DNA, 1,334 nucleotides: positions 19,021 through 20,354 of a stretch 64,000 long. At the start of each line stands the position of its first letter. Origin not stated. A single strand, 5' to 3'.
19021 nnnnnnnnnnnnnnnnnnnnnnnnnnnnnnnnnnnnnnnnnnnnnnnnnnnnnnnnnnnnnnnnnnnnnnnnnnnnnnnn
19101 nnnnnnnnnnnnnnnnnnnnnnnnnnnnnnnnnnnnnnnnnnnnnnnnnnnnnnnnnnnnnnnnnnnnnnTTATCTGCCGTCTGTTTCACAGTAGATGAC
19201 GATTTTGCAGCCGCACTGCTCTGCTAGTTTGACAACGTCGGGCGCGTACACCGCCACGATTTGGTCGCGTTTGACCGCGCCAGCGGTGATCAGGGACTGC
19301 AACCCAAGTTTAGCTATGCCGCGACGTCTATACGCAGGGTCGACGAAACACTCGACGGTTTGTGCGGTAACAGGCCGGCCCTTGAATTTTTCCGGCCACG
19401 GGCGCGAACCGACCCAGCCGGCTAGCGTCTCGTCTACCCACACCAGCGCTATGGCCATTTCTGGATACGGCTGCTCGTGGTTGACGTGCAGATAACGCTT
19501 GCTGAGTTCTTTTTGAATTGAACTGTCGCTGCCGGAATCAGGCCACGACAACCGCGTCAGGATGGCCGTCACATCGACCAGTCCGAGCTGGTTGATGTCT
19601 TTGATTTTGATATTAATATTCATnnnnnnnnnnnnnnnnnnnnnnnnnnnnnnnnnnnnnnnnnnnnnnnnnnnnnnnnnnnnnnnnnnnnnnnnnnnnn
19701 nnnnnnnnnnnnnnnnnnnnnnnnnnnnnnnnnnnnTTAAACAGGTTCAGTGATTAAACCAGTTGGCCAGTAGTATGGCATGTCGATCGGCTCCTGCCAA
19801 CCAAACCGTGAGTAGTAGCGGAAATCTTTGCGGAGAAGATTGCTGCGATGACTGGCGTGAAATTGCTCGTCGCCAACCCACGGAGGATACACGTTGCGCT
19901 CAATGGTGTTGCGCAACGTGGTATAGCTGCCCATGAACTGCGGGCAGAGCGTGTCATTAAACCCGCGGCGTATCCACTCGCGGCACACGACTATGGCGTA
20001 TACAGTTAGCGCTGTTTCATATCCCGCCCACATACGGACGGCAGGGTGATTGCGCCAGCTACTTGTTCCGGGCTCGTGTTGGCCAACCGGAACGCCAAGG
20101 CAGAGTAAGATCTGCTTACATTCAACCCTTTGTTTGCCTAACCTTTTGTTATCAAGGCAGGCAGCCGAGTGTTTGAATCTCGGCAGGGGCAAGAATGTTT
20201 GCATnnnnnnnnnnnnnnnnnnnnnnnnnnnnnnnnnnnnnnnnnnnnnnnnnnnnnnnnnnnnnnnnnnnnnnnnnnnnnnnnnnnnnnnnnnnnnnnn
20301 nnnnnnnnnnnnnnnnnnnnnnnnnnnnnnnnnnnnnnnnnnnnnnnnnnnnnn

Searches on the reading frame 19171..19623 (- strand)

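Call 40: search_protein_families(library=pfam, proteins=[window:19171-19623:-], max_evalue=0.01)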
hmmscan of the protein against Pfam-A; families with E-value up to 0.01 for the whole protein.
window:19171-19623:- (150 aa): 2 families
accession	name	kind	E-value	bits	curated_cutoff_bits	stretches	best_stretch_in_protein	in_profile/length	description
PF00583.31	Acetyltransf_1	-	3.8e-08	34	20.7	1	50-115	24-88/116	Acetyltransferase (GNAT) family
PF13508.13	Acetyltransf_7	-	0.003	18.3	27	1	63-111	10-53/84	Acetyltransferase (GNAT) domain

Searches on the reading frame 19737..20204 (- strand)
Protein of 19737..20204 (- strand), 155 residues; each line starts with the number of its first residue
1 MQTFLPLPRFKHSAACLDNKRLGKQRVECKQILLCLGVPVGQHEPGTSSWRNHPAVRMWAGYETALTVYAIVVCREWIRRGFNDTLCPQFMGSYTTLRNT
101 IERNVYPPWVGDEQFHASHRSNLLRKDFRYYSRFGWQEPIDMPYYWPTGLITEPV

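Call 40: search_protein_families(library=pfam, proteins=[window:19737-20204:-], max_evalue=0.01)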
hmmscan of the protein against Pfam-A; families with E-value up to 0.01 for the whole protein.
window:19737-20204:- (155 aa): 1 family
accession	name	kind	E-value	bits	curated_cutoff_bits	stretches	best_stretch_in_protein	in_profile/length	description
PF03013.19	Pyr_excise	-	3.1e-19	69.6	23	1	1-85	1-76/81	Pyrimidine dimer DNA glycosylase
